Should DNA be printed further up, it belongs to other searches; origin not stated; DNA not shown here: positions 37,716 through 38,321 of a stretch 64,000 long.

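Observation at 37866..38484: Coupled two-gene module: ParB/Srx-like small nuclease-fold protein plus an unknown 101-aa protein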

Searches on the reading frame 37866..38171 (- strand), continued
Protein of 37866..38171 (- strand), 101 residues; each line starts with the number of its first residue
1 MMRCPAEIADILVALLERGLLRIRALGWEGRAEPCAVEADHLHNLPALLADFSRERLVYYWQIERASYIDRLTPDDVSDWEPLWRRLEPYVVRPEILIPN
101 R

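Call 81: find_related_loci(query=A2, collection=viral_contigs, flank=4000)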
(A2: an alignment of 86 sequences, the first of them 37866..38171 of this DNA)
Query A2 (101 aa) in viral_contigs; peptide patterns used: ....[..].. (x = any residue, [..] = any of these).
10 stretches matched a pattern; 1 encode a relative of the query (tblastn E <= 1e-3); 1 distinct loci.
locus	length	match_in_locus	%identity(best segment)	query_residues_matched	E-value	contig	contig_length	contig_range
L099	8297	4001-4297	36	1-99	1e-19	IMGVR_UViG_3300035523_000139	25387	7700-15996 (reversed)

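Call 83: search_dna_similar(query=window:37866-38171:-, collection=plasmids, mode=protein, max_evalue=0.001, max_rows=15)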
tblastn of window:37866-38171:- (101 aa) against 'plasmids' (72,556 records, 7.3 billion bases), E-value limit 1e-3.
No match.

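Call 88: fold_search(model_id=the predicted structure, library=pdb)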
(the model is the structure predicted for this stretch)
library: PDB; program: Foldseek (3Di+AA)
matches with E <= 10: 41; with E <= 0.001: 0
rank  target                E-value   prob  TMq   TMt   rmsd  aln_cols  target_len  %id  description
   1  7m5t_MODEL_1_A        3.0e+00  0.63  0.63  0.63   3.3        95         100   12  Solution NMR structure of de novo designed protein 0515 (released 2021-12-15)
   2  3gvy_A                3.8e+00  0.10  0.35  0.24  14.2       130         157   17  Crystal structure of bacterioferritin from R.sphaeroides (released 2009-12-22)
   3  4cvt                  3.8e+00  0.06  0.28  0.19  14.4       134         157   11  Structure of Apobacterioferritin Y58F variant (released 2014-08-20)
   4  8xyv_B                4.2e+00  0.08  0.29  0.30  14.4        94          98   16  De novo designed protein 0705-5 (released 2024-10-02)
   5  1sof_A                5.3e+00  0.07  0.36  0.24  15.7       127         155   15  Crystal structure of the azotobacter vinelandii bacterioferritin at 2.6 A resolution (released 2005-04-05)
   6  4cvr                  5.6e+00  0.04  0.27  0.19  14.4       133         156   10  Structure of Apobacterioferritin Y25F variant (released 2014-08-20)
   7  9a4v_A                6.6e+00  0.13  0.45  0.10   6.4       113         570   11  Integrative model of PT1-ODO2 by crosslinking MS and deep learning (released 2024-09-18)
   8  2rld_C                6.6e+00  0.10  0.41  0.37   5.5        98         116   10  CRYSTAL STRUCTURE OF A PROTEIN WITH UNKNOWN FUNCTION FROM S23 RIBOSOMAL PROTEIN FAMILY (BT_0352) FROM BACTEROIDES THET (released 2007-10-30)
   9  5ofa_A                6.6e+00  0.08  0.33  0.07  17.9        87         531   16  Crystal structure of human MORC2 (residues 1-603) with spinal muscular atrophy mutation T424R (released 2018-02-14)
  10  5ofb_A                7.0e+00  0.07  0.32  0.07  17.8        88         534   16  Crystal structure of human MORC2 (residues 1-603) with spinal muscular atrophy mutation S87L (released 2018-02-14)
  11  1x8z_B                7.9e+00  0.16  0.56  0.42   4.7       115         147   12  Crystal structure of a pectin methylesterase inhibitor from Arabidopsis thaliana (released 2004-12-28)
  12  2win_M                7.9e+00  0.15  0.47  0.54   5.4        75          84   11  C3 convertase (C3bBb) stabilized by SCIN (released 2009-06-09)
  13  9bxp_A                7.9e+00  0.05  0.31  0.22  14.7       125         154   17  Nanoparticle Crystal Structure of a Thermostabilized Mutant of an As-Isolated FtnA (Ferritin) from Pseudomonas aerugin (released 2025-11-26)
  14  8sqr                  7.9e+00  0.05  0.32  0.22  14.0       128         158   17  Crystal Structure of Bacterioferritin (Bfr) from Brucella abortus (iron bound, F16L mutant) (released 2023-05-17)
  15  9h1u_M                7.9e+00  0.04  0.32  0.23  15.5       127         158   14  Cryo-EM structure of Heterooligomeric Bacterioferritin (released 2025-10-29)
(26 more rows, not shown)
